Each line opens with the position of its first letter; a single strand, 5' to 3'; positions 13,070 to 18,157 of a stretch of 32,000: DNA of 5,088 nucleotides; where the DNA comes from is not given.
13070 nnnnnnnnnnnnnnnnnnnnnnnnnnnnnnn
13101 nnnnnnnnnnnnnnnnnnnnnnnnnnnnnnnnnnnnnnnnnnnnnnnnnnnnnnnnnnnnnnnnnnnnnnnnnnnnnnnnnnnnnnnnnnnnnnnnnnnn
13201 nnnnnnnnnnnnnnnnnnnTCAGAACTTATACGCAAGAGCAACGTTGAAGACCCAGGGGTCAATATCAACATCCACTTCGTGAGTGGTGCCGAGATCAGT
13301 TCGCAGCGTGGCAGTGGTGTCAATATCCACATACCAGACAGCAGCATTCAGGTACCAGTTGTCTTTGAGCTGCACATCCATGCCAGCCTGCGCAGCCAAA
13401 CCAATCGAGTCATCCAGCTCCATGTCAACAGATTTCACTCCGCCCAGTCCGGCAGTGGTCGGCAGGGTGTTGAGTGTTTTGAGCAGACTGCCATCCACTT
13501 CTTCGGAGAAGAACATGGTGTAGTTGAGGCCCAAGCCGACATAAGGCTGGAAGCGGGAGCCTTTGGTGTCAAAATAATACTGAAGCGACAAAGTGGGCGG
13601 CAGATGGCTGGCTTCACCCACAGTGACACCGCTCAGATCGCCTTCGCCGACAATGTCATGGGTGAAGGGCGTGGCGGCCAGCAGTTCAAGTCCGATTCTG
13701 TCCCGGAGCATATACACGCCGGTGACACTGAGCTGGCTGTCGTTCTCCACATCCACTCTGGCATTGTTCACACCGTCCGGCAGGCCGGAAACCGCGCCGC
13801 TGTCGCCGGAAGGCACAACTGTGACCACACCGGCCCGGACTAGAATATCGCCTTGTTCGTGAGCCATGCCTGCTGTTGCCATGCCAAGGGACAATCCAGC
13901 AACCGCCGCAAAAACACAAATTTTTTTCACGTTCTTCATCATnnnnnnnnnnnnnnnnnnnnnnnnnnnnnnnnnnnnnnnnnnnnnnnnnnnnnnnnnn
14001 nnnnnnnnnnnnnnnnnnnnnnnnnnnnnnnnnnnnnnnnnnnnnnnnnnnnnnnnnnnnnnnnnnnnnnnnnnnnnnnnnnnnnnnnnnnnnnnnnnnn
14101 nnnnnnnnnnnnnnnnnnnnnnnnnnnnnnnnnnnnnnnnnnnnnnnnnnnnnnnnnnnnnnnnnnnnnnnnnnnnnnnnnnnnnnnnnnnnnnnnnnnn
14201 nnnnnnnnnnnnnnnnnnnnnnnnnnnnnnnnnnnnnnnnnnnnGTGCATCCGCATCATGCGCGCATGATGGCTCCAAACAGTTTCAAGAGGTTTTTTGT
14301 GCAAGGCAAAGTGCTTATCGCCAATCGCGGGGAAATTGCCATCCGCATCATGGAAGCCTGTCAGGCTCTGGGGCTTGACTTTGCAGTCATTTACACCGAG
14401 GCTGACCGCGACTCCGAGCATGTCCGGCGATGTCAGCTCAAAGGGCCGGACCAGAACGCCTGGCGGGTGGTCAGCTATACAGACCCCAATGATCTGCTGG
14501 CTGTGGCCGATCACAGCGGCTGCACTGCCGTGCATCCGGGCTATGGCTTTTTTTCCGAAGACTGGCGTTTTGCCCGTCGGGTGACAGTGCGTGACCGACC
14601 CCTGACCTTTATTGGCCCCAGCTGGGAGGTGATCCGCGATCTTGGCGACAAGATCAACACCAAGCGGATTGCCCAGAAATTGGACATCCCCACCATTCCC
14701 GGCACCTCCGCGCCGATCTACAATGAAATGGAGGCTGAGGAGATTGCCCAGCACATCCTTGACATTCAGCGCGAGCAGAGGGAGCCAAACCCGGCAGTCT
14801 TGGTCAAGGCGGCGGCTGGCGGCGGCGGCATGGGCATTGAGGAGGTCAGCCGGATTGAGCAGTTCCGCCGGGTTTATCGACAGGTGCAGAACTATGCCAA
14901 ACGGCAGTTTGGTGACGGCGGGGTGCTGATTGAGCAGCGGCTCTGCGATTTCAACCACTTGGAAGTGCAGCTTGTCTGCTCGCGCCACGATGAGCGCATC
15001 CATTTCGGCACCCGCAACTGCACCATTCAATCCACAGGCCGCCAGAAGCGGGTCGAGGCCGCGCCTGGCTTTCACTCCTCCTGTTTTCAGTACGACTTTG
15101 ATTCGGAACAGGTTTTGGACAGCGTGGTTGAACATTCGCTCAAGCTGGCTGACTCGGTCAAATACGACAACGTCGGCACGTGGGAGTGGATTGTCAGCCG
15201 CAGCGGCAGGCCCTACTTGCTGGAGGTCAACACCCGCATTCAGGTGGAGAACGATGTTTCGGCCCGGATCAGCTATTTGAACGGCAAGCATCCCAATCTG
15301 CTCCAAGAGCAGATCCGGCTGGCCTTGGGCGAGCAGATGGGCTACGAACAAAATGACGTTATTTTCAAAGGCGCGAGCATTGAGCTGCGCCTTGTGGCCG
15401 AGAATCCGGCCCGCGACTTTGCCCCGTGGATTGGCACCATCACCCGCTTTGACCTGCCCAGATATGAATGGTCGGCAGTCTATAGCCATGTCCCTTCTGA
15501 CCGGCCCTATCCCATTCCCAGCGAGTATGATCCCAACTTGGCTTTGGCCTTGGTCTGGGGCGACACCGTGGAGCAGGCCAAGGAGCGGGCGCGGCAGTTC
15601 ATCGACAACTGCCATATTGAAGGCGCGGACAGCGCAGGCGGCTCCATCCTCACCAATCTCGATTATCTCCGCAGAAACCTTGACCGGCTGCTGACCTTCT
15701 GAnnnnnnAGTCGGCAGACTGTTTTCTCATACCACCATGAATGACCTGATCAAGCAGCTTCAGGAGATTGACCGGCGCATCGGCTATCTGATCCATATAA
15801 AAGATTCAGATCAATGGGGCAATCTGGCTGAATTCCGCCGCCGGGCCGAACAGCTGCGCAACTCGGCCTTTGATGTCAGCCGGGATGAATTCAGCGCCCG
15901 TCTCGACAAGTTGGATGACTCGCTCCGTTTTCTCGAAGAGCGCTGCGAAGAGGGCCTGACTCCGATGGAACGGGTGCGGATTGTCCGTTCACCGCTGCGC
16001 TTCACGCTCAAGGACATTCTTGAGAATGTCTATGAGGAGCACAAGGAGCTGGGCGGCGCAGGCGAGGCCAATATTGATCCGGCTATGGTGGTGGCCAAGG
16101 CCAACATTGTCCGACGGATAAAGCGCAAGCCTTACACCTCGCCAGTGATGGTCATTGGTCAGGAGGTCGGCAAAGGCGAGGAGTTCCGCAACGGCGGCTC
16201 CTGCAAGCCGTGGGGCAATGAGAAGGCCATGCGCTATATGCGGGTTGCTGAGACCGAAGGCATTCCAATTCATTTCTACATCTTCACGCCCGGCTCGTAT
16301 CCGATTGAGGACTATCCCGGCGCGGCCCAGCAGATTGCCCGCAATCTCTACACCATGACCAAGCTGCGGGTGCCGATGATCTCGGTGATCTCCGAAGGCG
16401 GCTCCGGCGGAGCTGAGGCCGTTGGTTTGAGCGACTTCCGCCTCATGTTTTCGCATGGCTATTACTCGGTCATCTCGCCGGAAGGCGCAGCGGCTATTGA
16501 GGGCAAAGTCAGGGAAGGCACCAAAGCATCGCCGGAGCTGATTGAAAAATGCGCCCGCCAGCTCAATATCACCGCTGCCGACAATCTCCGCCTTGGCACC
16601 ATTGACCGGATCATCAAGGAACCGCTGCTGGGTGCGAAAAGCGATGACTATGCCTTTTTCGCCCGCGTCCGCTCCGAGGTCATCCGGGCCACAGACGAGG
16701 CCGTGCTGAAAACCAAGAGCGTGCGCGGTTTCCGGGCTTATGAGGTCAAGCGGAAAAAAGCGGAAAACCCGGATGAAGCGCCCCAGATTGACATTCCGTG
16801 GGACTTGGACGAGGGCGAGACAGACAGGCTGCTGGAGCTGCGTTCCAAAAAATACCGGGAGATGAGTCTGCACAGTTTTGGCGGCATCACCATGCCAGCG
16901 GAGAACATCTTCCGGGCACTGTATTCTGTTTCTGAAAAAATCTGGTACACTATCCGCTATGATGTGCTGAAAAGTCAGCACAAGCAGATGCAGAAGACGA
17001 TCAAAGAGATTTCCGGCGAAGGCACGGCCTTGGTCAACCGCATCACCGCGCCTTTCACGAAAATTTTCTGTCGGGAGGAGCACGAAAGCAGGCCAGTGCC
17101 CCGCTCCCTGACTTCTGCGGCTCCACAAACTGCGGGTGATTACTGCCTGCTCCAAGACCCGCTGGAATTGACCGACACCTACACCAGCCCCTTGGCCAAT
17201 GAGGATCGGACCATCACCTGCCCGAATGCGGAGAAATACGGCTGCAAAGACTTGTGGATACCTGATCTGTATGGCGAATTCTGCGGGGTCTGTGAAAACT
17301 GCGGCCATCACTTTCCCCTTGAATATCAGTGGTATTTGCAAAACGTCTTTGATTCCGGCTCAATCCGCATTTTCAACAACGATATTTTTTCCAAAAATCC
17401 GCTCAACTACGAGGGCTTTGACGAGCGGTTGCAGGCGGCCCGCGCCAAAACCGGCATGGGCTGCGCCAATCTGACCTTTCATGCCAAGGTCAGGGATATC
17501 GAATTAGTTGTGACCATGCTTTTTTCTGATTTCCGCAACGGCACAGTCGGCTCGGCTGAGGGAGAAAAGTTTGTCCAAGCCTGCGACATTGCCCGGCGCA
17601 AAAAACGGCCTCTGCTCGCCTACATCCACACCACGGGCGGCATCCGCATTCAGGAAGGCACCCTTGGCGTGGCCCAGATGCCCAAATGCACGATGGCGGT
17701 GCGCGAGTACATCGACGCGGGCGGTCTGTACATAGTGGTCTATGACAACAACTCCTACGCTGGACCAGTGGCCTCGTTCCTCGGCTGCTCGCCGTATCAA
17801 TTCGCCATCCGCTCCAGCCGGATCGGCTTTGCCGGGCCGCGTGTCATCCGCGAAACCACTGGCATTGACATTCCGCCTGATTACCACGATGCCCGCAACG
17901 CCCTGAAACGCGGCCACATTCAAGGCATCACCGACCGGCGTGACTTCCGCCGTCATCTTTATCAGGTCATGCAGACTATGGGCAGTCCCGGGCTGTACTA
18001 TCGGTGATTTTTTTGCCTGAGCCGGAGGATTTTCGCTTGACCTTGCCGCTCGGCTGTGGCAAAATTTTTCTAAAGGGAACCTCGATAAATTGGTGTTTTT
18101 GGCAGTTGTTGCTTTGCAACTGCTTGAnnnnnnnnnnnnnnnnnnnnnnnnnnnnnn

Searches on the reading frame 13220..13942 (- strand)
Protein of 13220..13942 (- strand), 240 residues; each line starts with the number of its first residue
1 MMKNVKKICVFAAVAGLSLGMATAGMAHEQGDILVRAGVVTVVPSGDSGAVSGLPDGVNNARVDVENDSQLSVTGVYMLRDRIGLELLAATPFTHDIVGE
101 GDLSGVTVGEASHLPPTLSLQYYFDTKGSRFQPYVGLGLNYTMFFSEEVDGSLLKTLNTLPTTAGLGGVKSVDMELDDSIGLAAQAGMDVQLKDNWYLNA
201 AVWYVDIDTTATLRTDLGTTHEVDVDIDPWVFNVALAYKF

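Call 6: search_protein_families(library=pfam, proteins=[window:13220-13942:-], max_evalue=0.01)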
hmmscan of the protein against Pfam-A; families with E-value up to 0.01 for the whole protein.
window:13220-13942:- (240 aa): 3 families
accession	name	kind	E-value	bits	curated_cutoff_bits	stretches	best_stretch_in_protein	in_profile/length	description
PF03922.20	OmpW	-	2.9e-57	194.2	24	1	29-240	1-195/195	OmpW family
PF13505.12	OMP_b-brl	-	9.9e-09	36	28.7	1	13-240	5-175/175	Outer membrane protein beta-barrel domain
PF02462.21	Opacity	-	1.5e-06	28.8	21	1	118-207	34-105/126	Opacity family porin protein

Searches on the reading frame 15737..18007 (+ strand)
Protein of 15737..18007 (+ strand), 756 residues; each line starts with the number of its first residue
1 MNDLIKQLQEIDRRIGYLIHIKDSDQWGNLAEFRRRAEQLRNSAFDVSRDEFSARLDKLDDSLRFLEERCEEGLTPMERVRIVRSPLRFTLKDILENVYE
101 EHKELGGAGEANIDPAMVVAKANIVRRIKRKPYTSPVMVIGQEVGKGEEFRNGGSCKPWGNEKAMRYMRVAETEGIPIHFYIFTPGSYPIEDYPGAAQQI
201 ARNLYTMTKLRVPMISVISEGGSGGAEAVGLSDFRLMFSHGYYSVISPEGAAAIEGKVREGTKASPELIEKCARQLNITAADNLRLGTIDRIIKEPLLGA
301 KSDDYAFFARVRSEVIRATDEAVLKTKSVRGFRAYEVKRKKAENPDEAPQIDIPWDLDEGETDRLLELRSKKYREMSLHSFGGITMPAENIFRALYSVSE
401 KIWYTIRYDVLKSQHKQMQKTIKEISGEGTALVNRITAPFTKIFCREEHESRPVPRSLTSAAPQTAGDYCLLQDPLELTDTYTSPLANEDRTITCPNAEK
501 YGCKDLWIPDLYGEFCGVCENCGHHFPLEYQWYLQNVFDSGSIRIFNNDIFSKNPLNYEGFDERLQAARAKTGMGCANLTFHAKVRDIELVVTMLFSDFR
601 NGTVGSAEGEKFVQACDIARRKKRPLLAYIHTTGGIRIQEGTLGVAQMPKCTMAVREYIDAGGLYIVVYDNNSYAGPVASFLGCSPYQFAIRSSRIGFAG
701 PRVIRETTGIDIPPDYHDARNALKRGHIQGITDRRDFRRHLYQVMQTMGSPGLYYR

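Call 6: search_protein_families(library=pfam, proteins=[window:15737-18007:+], max_evalue=0.01)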
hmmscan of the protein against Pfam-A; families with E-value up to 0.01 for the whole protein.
window:15737-18007:+ (756 aa): 2 families
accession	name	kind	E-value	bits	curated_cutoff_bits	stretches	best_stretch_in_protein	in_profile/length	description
PF03255.19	ACCA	-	4.6e-53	180.8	23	1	29-322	7-290/310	Acetyl co-enzyme A carboxylase carboxyltransferase-like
PF01039.27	Carboxyl_trans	-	4.2e-11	42.6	22.3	2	136-259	295-420/493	Carboxyl transferase domain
